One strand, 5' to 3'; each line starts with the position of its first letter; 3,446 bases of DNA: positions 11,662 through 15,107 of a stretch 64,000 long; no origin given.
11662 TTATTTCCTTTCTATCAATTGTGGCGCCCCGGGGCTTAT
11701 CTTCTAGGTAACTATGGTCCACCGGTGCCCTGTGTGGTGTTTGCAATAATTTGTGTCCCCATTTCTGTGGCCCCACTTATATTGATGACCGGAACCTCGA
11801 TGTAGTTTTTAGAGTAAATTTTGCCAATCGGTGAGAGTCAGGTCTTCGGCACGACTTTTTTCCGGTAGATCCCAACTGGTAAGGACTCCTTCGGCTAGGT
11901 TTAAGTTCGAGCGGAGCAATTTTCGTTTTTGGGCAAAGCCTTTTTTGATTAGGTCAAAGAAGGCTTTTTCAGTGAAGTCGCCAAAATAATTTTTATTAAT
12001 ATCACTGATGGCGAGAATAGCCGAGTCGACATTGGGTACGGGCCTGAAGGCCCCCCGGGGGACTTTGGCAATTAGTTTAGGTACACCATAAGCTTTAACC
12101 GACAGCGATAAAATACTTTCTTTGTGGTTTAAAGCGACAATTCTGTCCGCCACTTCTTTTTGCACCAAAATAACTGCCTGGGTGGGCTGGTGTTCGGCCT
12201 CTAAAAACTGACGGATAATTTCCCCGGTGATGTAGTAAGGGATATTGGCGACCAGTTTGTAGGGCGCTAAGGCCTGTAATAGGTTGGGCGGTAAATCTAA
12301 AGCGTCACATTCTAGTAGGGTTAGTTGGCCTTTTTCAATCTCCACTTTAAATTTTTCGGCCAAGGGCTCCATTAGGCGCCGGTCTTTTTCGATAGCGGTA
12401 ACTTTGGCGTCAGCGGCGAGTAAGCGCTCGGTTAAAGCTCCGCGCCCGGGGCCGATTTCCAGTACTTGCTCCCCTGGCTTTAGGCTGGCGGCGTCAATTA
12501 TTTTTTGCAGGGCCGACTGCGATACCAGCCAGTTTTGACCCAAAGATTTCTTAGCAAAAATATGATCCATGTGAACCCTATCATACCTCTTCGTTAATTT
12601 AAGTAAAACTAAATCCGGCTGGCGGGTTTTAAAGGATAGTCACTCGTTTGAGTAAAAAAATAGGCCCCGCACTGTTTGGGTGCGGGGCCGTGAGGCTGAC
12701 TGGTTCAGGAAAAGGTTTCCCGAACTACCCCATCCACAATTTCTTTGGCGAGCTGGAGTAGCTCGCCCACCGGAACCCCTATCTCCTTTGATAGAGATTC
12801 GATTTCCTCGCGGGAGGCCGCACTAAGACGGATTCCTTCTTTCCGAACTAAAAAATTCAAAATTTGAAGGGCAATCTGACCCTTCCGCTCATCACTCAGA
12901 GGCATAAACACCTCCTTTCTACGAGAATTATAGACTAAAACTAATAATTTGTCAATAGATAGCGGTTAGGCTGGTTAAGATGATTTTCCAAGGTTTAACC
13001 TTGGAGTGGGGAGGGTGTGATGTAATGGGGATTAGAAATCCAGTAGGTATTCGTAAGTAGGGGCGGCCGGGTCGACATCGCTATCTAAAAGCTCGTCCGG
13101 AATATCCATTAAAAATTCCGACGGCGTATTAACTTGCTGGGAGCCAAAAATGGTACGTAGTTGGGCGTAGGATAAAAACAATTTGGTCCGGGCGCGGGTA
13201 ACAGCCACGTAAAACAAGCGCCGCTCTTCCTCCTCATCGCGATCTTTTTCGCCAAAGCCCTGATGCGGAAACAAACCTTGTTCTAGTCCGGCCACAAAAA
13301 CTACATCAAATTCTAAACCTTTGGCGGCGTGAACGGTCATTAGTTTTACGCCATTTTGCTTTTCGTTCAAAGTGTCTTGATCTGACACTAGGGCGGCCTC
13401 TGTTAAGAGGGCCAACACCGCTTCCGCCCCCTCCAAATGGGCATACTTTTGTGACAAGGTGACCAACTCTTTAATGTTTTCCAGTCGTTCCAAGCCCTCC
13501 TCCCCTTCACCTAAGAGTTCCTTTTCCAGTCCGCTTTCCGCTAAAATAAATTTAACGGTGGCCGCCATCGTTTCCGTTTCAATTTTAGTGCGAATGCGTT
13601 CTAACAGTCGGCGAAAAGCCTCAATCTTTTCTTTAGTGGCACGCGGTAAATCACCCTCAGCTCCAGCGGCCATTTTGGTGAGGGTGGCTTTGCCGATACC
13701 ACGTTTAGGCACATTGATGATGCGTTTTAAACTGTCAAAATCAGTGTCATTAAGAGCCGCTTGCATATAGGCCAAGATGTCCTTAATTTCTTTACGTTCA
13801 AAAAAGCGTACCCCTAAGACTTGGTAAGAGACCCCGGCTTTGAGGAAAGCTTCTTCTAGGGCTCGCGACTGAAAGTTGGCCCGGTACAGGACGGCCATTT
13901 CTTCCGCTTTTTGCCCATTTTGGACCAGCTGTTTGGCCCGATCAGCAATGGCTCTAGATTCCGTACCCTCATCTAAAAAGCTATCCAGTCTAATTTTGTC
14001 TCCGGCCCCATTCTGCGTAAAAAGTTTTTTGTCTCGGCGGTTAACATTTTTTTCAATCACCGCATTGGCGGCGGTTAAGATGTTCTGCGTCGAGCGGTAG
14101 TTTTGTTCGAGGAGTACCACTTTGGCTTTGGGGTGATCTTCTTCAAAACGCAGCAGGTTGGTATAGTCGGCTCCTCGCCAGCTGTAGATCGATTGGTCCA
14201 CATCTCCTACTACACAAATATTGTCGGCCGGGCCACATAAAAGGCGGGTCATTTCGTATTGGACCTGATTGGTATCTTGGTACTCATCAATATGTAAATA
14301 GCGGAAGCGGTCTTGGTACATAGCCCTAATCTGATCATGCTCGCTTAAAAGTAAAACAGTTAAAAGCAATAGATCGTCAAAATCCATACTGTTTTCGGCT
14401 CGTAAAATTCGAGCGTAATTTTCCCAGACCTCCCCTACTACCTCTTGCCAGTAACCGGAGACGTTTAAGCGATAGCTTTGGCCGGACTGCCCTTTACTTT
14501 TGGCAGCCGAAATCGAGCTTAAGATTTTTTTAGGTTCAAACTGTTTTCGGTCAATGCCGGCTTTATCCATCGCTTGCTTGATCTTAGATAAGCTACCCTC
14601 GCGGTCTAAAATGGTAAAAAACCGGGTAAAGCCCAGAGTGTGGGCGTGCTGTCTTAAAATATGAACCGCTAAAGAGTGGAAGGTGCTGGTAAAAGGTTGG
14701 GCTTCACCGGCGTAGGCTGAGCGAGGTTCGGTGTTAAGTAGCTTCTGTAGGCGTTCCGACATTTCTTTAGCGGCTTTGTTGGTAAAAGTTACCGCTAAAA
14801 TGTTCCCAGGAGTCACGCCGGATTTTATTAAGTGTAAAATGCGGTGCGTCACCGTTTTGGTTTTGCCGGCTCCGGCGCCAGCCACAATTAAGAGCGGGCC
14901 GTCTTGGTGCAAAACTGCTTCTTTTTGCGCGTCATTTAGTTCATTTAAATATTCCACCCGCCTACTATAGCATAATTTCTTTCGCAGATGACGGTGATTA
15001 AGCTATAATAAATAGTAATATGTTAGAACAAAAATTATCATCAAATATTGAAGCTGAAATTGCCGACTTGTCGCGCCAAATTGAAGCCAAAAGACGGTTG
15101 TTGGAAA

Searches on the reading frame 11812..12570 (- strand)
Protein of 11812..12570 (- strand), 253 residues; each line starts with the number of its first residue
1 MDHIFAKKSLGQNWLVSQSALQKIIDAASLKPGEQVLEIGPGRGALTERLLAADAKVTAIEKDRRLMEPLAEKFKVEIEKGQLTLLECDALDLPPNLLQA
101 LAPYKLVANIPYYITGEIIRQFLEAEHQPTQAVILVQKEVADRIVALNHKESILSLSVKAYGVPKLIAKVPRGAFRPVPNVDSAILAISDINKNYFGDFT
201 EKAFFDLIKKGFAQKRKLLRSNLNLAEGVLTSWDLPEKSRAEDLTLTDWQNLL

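Call 32: search_protein_families(library=pfam, proteins=[window:11812-12570:-], max_evalue=0.001)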
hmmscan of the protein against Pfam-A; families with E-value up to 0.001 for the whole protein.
window:11812-12570:- (253 aa): 2 families
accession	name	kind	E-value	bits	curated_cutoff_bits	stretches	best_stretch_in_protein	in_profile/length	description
PF00398.26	RrnaAD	-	1.7e-50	172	24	1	6-249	4-254/263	Ribosomal RNA adenine dimethylase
PF13649.12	Methyltransf_25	-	0.00044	21.3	27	1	36-95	1-60/97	Methyltransferase domain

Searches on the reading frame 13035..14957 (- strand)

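Call 32: search_protein_families(library=pfam, proteins=[window:13035-14957:-], max_evalue=0.001)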
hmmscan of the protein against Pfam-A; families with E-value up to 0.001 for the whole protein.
window:13035-14957:- (641 aa): 9 families
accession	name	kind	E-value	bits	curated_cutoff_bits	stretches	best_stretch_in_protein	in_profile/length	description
PF00580.27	UvrD-helicase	-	1.4e-82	277.9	23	1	7-275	1-270/271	UvrD/REP helicase N-terminal domain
PF13361.12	UvrD_C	-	8.2e-74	249.5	25.6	1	282-599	2-349/350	UvrD-like helicase C-terminal domain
PF13245.12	AAA_19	-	6.4e-23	81.8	25.1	1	11-259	1-132/134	AAA domain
PF13538.12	UvrD_C_2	-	7e-12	45.5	27.4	1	539-595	4-51/52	UvrD-like helicase C-terminal domain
PF01443.25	Viral_helicase1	-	8.2e-07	29.5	21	0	523-594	162-225/228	Viral superfamily 1 RNA helicase core domain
PF13087.12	AAA_12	-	1.4e-05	25.2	27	0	531-594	133-189/195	AAA domain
PF13604.12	AAA_30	-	3e-05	24.3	27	1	7-70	2-66/191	AAA domain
PF13086.12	AAA_11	-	7.1e-05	23.1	27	1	7-108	2-114/257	AAA domain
PF04851.21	ResIII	-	0.00055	20.3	22.5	0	12-83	20-89/164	Type III restriction enzyme, res subunit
